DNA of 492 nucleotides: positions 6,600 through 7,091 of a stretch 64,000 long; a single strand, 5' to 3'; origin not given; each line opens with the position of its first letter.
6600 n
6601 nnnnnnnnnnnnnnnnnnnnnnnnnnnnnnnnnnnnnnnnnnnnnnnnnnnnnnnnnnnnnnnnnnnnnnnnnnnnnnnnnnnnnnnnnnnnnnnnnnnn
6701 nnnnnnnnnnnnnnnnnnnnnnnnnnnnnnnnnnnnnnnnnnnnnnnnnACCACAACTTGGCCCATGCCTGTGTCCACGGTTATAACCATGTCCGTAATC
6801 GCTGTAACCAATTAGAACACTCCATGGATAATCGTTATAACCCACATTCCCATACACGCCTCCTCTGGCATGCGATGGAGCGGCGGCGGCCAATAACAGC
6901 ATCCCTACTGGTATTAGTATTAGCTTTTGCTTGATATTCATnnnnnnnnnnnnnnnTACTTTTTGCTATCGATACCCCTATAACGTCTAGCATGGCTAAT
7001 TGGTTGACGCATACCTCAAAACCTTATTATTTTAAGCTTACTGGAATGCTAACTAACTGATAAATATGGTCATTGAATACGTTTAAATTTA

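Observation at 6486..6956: Secreted His/Tyr/Arg-rich low-complexity protein with an RD-repeat tail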

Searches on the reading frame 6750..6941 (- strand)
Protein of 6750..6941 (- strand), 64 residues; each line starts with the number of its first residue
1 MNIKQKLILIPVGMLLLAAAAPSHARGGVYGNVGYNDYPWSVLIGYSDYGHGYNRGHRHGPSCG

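Call 32: find_homologous_proteins(query=A2, max_evalue=0.01)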
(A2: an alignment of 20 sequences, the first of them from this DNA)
Query A2 (20 sequences) (64 aa, profile of the alignment): 24 proteins with E <= 0.01 among 394 candidates.
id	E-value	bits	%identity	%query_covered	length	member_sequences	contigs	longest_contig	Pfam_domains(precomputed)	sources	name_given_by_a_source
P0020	5.2e-24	101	53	86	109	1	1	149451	-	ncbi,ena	-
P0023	2.1e-23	99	51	86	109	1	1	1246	-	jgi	jgi:hypothetical protein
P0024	1.7e-22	96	62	92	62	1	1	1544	-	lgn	-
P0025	2.9e-22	96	47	83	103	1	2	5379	-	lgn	-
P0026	5.6e-22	95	45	83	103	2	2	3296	-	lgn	-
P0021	5.9e-22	95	55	83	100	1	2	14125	-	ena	-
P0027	9.6e-22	94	50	86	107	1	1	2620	-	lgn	-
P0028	1.9e-21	93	50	91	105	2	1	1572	-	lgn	-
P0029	4.6e-21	92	47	86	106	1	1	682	-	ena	-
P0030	6.0e-21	92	58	80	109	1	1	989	-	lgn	-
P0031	8.2e-21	91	52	86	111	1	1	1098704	-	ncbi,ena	-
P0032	9.4e-21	91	55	75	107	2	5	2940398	-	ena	-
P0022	3.1e-20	89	43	80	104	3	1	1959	-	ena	-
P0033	9.9e-20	88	58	56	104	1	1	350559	-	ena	-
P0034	2.0e-18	83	57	66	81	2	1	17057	-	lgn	-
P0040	5.5e-9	53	47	83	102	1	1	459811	-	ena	-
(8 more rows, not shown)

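Call 36: find_encoding_contigs(protein=P0031, flank=5000, max_places=2)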
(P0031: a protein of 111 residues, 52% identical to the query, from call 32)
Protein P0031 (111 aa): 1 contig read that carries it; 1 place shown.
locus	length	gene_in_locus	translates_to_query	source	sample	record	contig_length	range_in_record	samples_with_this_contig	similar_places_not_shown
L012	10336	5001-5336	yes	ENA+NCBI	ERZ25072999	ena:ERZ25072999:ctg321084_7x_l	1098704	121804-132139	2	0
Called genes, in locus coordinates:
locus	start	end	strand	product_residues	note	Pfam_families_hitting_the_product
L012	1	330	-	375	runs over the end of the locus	PF07676:PD40 (faint)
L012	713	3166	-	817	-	PF01590:GAF, PF00990:GGDEF, PF00563:EAL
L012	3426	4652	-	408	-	PF07690:MFS_1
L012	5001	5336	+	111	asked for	-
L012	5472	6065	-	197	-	PF10881:DUF2726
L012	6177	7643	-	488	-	PF14691:Fer4_20, PF00070:Pyr_redox (weak), PF00890:FAD_binding_2 (weak), PF01266:DAO (weak), PF01593:Amino_oxidase, PF07992:Pyr_redox_2, PF12831:FAD_oxidored, PF13450:NAD_binding_8, +5 more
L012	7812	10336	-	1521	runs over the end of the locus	PF00310:GATase_2, PF04898:Glu_syn_central, PF01645:Glu_synthase, PF01493:GXGXG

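Call 37: find_encoding_contigs(protein=P0032, flank=5000, max_places=2)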
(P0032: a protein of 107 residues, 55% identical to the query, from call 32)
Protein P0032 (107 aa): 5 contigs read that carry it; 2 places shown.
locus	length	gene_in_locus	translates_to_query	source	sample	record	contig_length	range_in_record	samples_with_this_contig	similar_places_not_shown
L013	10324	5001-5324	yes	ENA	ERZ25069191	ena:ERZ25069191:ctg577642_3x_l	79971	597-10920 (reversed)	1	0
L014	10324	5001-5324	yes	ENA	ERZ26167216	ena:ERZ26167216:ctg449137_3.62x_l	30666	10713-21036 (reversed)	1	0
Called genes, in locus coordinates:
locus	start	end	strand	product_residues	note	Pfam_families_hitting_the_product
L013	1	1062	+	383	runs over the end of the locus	PF02595:Gly_kinase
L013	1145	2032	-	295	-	PF23023:Anti-Pycsar_Apyc1 (weak), PF00753:Lactamase_B, PF12706:Lactamase_B_2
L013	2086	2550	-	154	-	-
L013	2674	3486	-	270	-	PF03734:YkuD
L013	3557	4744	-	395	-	PF07690:MFS_1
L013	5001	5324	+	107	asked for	-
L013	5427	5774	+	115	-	PF03330:DPBB_1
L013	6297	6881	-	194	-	-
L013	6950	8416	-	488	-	PF14691:Fer4_20, PF00070:Pyr_redox (weak), PF00890:FAD_binding_2 (weak), PF01266:DAO (weak), PF01593:Amino_oxidase, PF07992:Pyr_redox_2, PF12831:FAD_oxidored, PF13450:NAD_binding_8, +4 more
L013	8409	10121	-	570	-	PF01645:Glu_synthase, PF01493:GXGXG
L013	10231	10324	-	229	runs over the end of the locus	?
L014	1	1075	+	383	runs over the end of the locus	PF02595:Gly_kinase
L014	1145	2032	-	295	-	PF23023:Anti-Pycsar_Apyc1, PF00753:Lactamase_B, PF12706:Lactamase_B_2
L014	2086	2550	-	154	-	-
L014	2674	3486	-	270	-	PF03734:YkuD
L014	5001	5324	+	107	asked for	-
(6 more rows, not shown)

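Call 39: find_encoding_contigs(protein=P0040, flank=5000, max_places=2)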
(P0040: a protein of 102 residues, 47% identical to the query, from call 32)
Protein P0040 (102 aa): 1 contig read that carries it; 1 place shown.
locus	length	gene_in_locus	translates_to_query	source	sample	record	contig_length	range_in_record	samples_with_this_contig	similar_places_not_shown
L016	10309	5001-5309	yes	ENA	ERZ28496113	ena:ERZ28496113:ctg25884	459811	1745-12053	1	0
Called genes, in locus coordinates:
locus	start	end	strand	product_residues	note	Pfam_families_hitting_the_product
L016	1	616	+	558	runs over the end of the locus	PF01257:2Fe-2S_thioredx, PF01512:Complex1_51K, PF10589:NADH_4Fe-4S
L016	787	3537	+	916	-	PF00111:Fer2, PF13510:Fer2_4, PF22117:Fer4_Nqo3, PF12838:Fer4_7, PF13187:Fer4_9, PF04879:Molybdop_Fe4S4, PF00384:Molybdopterin, PF01568:Molydop_binding, +4 more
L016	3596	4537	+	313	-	-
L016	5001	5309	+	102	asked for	-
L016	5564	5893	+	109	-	-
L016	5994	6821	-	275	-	PF00809:Pterin_bind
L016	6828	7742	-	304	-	PF23023:Anti-Pycsar_Apyc1, PF00753:Lactamase_B, PF12706:Lactamase_B_2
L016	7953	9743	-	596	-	PF00009:GTP_EFTU, PF03144:GTP_EFTU_D2, PF14492:EFG_III (weak), PF00679:EFG_C, PF06421:LepA_C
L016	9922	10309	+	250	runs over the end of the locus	PF05050:Methyltransf_21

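Call 63: search_solved_structures(query=A2, max_evalue=10)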
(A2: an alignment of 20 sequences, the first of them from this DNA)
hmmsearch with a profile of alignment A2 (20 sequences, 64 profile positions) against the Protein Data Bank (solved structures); distinct sequences matched with E-value up to 10: 1.
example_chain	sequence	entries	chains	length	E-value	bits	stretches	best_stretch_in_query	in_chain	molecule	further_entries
9yfu_C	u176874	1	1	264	2.7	10.9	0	3-26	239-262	Fab24 BAK5 light chain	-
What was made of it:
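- Tried and rejected: PDB profile search with the N-terminal alignment: only a chance hit, E = 2.7 (call 63).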

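Call 84: find_encoding_contigs(protein=P0033, flank=4000, max_places=2)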
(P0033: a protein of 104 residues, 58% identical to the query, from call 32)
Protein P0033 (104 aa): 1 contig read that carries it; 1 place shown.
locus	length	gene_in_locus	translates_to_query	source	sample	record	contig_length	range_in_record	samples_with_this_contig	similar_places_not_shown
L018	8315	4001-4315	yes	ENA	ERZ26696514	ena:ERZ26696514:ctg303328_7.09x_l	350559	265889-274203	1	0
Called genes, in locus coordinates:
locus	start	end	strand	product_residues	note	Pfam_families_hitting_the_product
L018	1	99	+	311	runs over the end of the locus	PF01145:Band_7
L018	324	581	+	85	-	PF06993:DUF1304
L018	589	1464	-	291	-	PF00126:HTH_1, PF03466:LysR_substrate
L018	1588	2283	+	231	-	PF01965:DJ-1_PfpI, PF17124:ThiJ_like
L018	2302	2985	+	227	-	PF00106:adh_short, PF05368:NmrA (faint), PF08659:KR (weak), PF13561:adh_short_C2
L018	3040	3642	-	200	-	PF07486:Hydrolase_2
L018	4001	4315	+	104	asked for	-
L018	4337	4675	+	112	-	-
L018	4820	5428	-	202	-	PF02492:cobW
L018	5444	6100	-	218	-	PF01730:UreF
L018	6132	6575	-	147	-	PF02814:UreE_N, PF05194:UreE_C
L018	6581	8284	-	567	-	PF00449:Urease_alpha, PF01979:Amidohydro_1, PF07969:Amidohydro_3 (weak)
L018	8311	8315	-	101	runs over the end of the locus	PF00699:Urease_beta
